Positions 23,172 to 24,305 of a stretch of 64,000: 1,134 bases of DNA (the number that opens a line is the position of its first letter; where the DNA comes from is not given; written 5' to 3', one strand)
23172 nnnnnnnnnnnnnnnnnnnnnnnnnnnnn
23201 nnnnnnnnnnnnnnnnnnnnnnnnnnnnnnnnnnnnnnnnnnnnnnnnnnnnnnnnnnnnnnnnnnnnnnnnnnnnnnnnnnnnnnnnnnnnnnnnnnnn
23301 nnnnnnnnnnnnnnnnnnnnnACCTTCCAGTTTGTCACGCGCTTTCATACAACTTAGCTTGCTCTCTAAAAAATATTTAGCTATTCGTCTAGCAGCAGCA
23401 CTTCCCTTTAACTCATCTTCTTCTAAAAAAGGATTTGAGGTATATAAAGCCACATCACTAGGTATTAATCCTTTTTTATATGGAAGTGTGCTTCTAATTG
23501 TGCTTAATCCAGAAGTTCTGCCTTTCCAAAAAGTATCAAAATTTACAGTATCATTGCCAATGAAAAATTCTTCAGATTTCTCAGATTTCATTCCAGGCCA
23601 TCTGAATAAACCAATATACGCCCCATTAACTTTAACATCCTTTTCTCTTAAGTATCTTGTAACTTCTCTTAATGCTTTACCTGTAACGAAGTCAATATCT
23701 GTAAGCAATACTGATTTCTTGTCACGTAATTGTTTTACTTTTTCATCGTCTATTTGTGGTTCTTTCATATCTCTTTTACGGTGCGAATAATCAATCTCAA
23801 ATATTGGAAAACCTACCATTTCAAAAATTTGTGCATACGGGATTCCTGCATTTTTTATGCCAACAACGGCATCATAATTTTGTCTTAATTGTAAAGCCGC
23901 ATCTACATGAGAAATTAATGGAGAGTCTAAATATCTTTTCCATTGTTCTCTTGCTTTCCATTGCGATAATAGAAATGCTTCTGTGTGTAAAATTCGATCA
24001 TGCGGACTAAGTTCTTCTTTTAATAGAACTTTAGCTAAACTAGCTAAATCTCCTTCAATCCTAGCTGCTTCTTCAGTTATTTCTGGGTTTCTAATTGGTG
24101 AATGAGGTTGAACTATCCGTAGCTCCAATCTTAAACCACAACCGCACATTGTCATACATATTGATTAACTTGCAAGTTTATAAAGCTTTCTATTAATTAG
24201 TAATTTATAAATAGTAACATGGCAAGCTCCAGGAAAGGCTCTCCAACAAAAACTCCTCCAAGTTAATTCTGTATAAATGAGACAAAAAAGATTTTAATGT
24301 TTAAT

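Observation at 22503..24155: GC-shifted gene encoding a tandem double-PRTase protein of unknown function.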

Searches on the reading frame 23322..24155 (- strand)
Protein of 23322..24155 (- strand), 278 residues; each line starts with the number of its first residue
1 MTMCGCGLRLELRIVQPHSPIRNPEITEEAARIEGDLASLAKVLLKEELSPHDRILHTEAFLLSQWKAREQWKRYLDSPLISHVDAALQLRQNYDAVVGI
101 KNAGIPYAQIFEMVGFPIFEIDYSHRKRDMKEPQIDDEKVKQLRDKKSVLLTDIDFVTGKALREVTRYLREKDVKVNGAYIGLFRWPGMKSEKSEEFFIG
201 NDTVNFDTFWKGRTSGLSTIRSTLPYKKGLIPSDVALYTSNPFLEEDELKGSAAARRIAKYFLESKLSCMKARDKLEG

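Call 43: find_homologous_proteins(query=A4, max_evalue=0.001)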
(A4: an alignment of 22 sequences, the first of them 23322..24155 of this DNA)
Query A4 (22 sequences) (278 aa, profile of the alignment): 35 proteins with E <= 0.001 among 8000 candidates.
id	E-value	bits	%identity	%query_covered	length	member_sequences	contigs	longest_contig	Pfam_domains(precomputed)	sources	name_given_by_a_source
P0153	2.6e-106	373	75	93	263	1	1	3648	-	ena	-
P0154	1.1e-104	367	69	95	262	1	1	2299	-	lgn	-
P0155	1.1e-103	364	77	94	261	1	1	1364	-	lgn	-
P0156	1.7e-100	354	59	95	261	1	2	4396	-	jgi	jgi:hypothetical protein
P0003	6.9e-100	352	51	92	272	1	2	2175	PF00156.34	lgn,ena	-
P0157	8.6e-99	348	61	92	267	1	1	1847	-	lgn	-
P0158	1.0e-97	345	59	95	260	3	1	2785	-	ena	-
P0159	1.4e-97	344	55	95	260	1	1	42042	-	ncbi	-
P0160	1.7e-97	344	74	92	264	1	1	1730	-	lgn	-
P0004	1.8e-97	344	46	90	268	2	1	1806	-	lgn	-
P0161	4.8e-97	342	66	96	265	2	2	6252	-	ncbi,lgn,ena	-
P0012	5.3e-97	342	44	92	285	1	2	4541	-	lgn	-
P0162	2.7e-96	340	55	93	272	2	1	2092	-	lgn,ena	-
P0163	1.6e-95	338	52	96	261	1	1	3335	-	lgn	-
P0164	2.6e-95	337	49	93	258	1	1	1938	PF00156.34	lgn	-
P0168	3.9e-92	326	55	90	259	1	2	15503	-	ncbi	-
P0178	1.3e-46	177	40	68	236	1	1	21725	-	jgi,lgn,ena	-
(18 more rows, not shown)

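Call 44: find_encoding_contigs(protein=P0153, flank=5000, max_places=3)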
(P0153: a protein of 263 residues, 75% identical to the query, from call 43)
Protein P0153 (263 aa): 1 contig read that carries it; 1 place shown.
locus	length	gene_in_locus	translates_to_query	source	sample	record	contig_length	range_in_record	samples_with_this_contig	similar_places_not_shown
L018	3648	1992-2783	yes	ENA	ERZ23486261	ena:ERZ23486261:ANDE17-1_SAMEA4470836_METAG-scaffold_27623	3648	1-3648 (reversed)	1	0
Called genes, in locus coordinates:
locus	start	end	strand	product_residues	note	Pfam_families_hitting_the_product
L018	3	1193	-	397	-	?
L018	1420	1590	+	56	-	-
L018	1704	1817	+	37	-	-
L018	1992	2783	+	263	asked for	-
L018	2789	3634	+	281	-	-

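Call 45: find_encoding_contigs(protein=P0159, flank=8000, max_places=3)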
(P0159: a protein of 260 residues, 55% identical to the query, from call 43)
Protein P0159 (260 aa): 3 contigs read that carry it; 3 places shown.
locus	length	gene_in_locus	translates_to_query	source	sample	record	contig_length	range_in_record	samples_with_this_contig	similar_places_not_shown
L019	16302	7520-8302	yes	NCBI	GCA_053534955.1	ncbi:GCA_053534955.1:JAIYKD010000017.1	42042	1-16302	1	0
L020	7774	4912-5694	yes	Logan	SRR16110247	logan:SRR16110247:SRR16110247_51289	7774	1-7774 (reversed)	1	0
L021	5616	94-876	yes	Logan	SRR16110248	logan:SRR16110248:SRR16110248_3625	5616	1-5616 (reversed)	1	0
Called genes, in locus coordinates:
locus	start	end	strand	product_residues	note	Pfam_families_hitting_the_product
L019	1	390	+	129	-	?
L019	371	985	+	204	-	PF01909:NTP_transf_2, PF18765:Polbeta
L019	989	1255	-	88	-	-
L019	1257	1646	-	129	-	-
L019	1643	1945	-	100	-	-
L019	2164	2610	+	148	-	PF01037:AsnC_trans_reg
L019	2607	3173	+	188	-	-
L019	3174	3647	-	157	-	-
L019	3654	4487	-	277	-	PF04545:Sigma70_r4, PF03118:RNA_pol_A_CTD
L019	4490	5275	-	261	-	-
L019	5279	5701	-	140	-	PF04545:Sigma70_r4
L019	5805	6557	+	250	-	-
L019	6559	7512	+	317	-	PF04552:Sigma54_DBD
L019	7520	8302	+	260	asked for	-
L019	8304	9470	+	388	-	PF01156:IU_nuc_hydro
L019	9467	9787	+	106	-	-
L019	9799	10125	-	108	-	PF02452:PemK_toxin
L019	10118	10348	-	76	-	PF26688:RHH_12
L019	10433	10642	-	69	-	PF10049:DUF2283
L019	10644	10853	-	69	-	PF14076:DUF4258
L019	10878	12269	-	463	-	-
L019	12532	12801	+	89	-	-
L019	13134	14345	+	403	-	PF00749:tRNA-synt_1c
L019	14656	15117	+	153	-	-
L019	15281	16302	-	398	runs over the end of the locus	PF01136:Peptidase_U32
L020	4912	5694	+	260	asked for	-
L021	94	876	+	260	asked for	-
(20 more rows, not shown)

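Call 63: search_protein_families(library=pfam, proteins=[L019:6559-7512:+, L019:5805-6557:+, L019:8304-9470:+], max_evalue=0.001)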
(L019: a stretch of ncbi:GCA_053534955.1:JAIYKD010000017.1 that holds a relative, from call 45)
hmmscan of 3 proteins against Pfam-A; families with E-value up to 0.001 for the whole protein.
L019:6559-7512:+ (317 aa): 2 families
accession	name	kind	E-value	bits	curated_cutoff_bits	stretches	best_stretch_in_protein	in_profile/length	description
PF04552.19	Sigma54_DBD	-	3.9e-13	49.9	22.8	1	180-298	34-155/160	Sigma-54, DNA binding domain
PF13545.12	HTH_Crp_2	-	0.00087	19.6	27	0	197-218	23-44/70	Crp-like helix-turn-helix domain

L019:5805-6557:+ (250 aa): 0 families

L019:8304-9470:+ (388 aa): 1 family
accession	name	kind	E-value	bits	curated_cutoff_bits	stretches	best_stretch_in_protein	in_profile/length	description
PF01156.24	IU_nuc_hydro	-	3.5e-34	119.3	34.2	1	5-380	1-296/297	Inosine-uridine preferring nucleoside hydrolase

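Call 64: predict_structure(alignment_id=A8)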
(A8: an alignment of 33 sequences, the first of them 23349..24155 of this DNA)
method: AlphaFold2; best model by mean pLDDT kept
length: 269 residues; sequences in the alignment: 33
mean_pLDDT: 92.4   pTM: 0.89
mean pLDDT of the five models: 92.4, 91.2, 91.0, 90.5, 90.1
residues with pLDDT >= 90: 225; 70-90: 23; 50-70: 15; < 50: 6
segments of 3 or more residues with pLDDT < 50: 10-13
pLDDT, mean of each block of 10 residues (from residue 1): 53 64 97 96 91 98 98 97 98 98 95 98 87 97 98 95 97 98 92 78 94 95 96 98 97 98 92
secondary structure, 60 per line:
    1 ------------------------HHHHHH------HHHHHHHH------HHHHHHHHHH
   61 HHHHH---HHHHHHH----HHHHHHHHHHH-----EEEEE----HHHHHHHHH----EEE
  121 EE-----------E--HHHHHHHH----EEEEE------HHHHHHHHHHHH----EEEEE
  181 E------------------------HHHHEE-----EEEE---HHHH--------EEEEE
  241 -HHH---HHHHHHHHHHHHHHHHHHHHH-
elements in order: H25-30 H37-44 H51-65 H69-75 H80-90 E96-100 H105-113 E118-122 H137-144 E149-153 H160-171 E176-181 H206-209 E217-220 H224-227 E236-240 H248-268

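Call 68: fold_search(model_id=the predicted structure, library=pdb)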
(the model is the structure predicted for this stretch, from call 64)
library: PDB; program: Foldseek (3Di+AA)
matches with E <= 10: 1416; with E <= 0.001: 28
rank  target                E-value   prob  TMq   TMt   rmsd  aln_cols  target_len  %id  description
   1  3mjd_D                6.4e-05  1.00  0.31  0.38   9.4       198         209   16  1.9 Angstrom Crystal Structure of Orotate Phosphoribosyltransferase (pyrE) Francisella tularensis. (released 2010-04-21)
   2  2ps1_A                7.3e-05  1.00  0.32  0.37  10.1       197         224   20  S. cerevisiae orotate phosphoribosyltransferase complexed with orotic acid and PRPP (released 2008-01-15)
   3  4wn3                  9.8e-05  1.00  0.33  0.39  10.8       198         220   19  Crystal structure of Saccharomyces cerevisiae OMP synthase in complex with PRP(NH)P (released 2015-12-23)
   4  3mjd_A                1.3e-04  1.00  0.32  0.39   8.8       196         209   17  1.9 Angstrom Crystal Structure of Orotate Phosphoribosyltransferase (pyrE) Francisella tularensis. (released 2010-04-21)
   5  6c3a_B                2.1e-04  0.94  0.28  0.22  16.2       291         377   15  O2-, PLP-dependent L-arginine hydroxylase RohP 4-hydroxy-2-ketoarginine complex (released 2018-03-07)
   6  1vdm_B                3.0e-04  1.00  0.29  0.48   7.8       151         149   18  Crystal structure of purine phosphoribosyltransferase from Pyrococcus horikoshii Ot3 (released 2005-05-24)
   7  8w7d_A                3.2e-04  1.00  0.36  0.23   9.1       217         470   16  Crystal structure of EcPPAT-FR901483 complex (released 2023-12-13)
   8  6c3c_B                3.8e-04  0.91  0.28  0.22  16.2       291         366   15  PLP-dependent L-arginine hydroxylase RohP quinonoid I complex (released 2018-03-07)
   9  8w7d_C                4.6e-04  1.00  0.39  0.25   8.3       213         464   14  Crystal structure of EcPPAT-FR901483 complex (released 2023-12-13)
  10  6c3c_A                4.8e-04  0.92  0.28  0.23  16.2       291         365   15  PLP-dependent L-arginine hydroxylase RohP quinonoid I complex (released 2018-03-07)
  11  4paw_B                5.1e-04  1.00  0.32  0.42   9.2       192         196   14  Structure of hypothetical protein HP1257. (released 2015-05-06)
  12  3mjd_C                5.1e-04  1.00  0.28  0.35   5.3       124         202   20  1.9 Angstrom Crystal Structure of Orotate Phosphoribosyltransferase (pyrE) Francisella tularensis. (released 2010-04-21)
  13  1vdm_H                5.4e-04  1.00  0.29  0.49   4.3       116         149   24  Crystal structure of purine phosphoribosyltransferase from Pyrococcus horikoshii Ot3 (released 2005-05-24)
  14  5bqo_B                5.4e-04  1.00  0.30  0.43   8.9       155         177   19  Hypoxanthine-guanine-xanthine phosphoribosyltransferase (HGXPRT) from Sulfolobus solfataricus with sulfate bound in th (released 2015-06-10)
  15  4zfn_A                5.8e-04  1.00  0.30  0.44   3.8       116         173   22  Hypoxanthine-guanine-xanthine phosphoribosyltransferase (HGXPRT) from Sulfolobus solfataricus containing GMP complexed (released 2015-04-29)
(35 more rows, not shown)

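Call 75: search_solved_structures(query=A8, max_evalue=1, show_alignments=3)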
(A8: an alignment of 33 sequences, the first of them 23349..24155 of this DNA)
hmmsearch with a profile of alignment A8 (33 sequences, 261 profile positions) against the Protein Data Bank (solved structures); distinct sequences matched with E-value up to 1: 9.
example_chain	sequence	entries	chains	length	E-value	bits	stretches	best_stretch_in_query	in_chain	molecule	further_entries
6bo7_A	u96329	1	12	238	0.021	17.3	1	125-172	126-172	Hypoxanthine phosphoribosyltransferase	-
1dqn_A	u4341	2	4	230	0.022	17.3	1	117-170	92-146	GUANINE PHOSPHORIBOSYLTRANSFERASE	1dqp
9uvk_C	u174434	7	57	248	0.026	17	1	122-216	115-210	Uridylate kinase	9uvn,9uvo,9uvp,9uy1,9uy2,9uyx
1cjb_A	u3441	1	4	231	0.03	16.8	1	125-172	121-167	PROTEIN (HYPOXANTHINE-GUANINE PHOSPHORIBOSYLTRANSFERASE)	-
4z1o_A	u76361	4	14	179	0.032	16.7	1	91-182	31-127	Phosphoribosyltransferase | Purine phosphoribosyltransferase (GpT-2)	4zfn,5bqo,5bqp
3ozf_A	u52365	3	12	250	0.035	16.6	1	125-172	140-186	Hypoxanthine-guanine-xanthine phosphoribosyltransferase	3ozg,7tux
5nny_A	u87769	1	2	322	0.071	15.6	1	91-170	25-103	WipB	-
3e05_A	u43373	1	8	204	0.087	15.3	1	150-208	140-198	Precorrin-6Y C5,15-methyltransferase (Decarboxylating)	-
1vdm_A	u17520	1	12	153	0.1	15.1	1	86-182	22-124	purine phosphoribosyltransferase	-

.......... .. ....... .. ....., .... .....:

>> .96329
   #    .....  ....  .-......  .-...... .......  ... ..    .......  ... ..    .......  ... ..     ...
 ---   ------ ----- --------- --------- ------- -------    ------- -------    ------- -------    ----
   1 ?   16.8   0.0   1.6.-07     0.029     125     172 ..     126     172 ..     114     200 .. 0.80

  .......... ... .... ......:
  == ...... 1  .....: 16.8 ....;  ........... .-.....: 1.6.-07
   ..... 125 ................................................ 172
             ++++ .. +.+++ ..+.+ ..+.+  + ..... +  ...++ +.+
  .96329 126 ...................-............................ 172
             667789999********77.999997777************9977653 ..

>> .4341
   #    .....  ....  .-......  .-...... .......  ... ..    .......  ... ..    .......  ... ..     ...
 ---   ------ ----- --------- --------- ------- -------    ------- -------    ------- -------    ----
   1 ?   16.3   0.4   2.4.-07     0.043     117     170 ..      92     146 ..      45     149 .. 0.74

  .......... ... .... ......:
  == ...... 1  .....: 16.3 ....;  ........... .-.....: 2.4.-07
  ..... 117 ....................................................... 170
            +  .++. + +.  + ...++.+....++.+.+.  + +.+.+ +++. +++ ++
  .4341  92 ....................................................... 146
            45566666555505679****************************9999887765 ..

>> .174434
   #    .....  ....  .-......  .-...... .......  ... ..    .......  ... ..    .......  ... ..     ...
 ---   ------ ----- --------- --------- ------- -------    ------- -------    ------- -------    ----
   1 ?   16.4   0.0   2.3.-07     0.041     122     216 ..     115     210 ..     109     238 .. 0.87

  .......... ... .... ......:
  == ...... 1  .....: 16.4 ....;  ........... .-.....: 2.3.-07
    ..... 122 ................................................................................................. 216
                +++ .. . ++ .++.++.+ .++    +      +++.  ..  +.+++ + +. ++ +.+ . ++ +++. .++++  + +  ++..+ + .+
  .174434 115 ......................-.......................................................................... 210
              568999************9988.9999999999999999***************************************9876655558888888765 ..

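Call 81: find_related_loci(query=A10, collection=metagenome_contigs, flank=4000)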
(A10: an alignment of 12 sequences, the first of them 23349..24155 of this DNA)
Query A10 (269 aa) in metagenome_contigs; peptide patterns used: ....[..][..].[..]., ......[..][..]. (x = any residue, [..] = any of these).
56 stretches matched a pattern; 6 encode a relative of the query (tblastn E <= 1e-3); 6 distinct loci.
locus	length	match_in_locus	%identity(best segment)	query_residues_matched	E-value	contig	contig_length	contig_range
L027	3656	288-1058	75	1-262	7e-138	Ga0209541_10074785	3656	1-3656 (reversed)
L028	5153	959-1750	66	1-266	1e-111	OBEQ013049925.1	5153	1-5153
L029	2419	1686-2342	72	1-224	1e-111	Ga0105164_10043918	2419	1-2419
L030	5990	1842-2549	46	21-262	4e-71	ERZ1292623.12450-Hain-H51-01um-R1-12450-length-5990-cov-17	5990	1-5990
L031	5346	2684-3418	45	16-266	6e-69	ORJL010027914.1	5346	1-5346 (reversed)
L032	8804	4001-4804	38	9-261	6e-58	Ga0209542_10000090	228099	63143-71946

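Call 85: find_related_loci(query=A10, collection=viral_contigs, flank=4000)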
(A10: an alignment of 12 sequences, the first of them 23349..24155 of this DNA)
Query A10 (269 aa) in viral_contigs; peptide patterns used: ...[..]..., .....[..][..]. (x = any residue, [..] = any of these).
22 stretches matched a pattern, but none encodes a relative of the query by tblastn (E <= 1e-3).

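Call 93: search_protein_families(library=ncbifam, alignment_id=A8, max_evalue=0.01)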
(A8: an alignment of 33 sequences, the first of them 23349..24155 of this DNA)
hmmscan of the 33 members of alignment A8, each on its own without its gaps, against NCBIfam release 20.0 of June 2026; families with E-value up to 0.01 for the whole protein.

A. member 1, window:23349-24155:- (269 aa): 1 family
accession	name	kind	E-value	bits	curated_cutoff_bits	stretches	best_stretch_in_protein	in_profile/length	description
NF002620.0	PRK02277.1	subfamily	7.3e-05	22.5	115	1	88-176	81-171/201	orotate phosphoribosyltransferase-like protein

B. families by the number of members that match (of 33 scanned): 12 families
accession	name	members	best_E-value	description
NF002620.0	PRK02277.1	25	1.5e-07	orotate phosphoribosyltransferase-like protein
TIGR00336.1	pyrE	5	0.00042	orotate phosphoribosyltransferase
NF003548.0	PRK05205.1-4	4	8e-05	bifunctional pyr operon transcriptional regulator/uracil phosphoribosyltransferase PyrR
NF002686.0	PRK02458.1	4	0.00044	ribose-phosphate diphosphokinase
NF000016.1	AAC_6p_Im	1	0.0012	aminoglycoside N-acetyltransferase AAC(6')-Im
NF001729.0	PRK00455.1-3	1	0.0016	orotate phosphoribosyltransferase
NF045507.1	transregGfcR_Halo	1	0.0026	transcriptional regulator GfcR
NF002636.0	PRK02304.1-5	1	0.0049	adenine phosphoribosyltransferase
NF004689.0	PRK06031.1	1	0.0076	phosphoribosyltransferase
TIGR01689.1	EcbF-BcbF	1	0.0082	capsule biosynthesis phosphatase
TIGR01091.1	upp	1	0.009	uracil phosphoribosyltransferase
NF006328.0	PRK08558.1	1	0.0096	adenine phosphoribosyltransferase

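Call 105: find_encoding_contigs(protein=P0168, flank=5000, max_places=2)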
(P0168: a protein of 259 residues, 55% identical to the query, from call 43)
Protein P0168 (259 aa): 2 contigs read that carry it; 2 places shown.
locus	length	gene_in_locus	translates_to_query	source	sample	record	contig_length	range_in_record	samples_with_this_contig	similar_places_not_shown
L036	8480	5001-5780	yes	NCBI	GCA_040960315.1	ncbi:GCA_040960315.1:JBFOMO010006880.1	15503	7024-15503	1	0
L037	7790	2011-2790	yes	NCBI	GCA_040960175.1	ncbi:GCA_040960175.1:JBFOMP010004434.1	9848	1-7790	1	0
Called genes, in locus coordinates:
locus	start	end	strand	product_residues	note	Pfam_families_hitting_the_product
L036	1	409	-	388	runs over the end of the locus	PF01751:Toprim (weak), PF13662:Toprim_4, PF13155:Toprim_2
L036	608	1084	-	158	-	-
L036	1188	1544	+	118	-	-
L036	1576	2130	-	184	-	-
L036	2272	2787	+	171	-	-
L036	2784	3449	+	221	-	-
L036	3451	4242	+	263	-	-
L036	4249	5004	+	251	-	-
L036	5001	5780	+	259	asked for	-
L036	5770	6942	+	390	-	PF01156:IU_nuc_hydro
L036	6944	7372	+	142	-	-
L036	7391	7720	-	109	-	-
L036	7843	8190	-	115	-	PF10130:PIN_2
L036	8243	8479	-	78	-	?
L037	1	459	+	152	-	?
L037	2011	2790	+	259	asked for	-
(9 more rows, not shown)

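Call 106: find_encoding_contigs(protein=P0178, flank=5000, max_places=2)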
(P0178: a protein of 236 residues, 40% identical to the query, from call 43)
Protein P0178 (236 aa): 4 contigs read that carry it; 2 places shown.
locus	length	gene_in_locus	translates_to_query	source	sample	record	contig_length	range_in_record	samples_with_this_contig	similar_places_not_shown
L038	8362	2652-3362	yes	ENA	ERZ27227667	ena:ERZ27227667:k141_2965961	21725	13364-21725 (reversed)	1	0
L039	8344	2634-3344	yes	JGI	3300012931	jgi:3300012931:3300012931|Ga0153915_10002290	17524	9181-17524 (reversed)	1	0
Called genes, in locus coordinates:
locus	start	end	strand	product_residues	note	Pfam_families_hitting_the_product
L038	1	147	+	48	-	?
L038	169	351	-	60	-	PF00584:SecE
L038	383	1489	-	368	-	PF00091:Tubulin, PF12327:FtsZ_C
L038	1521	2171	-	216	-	PF00254:FKBP_C (weak), PF22199:FKBP26_IF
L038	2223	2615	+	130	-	PF21485:IF5A-like_N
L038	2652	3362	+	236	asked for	-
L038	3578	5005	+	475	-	PF02163:Peptidase_M50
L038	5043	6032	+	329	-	PF04055:Radical_SAM, PF08608:Wyosine_form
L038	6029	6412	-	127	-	-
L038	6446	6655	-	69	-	-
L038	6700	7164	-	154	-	-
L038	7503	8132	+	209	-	PF00687:Ribosomal_L1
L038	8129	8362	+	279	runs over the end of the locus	PF00466:Ribosomal_L10, PF17777:RL10P_insert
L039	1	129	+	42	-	?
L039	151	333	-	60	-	PF00584:SecE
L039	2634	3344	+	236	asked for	-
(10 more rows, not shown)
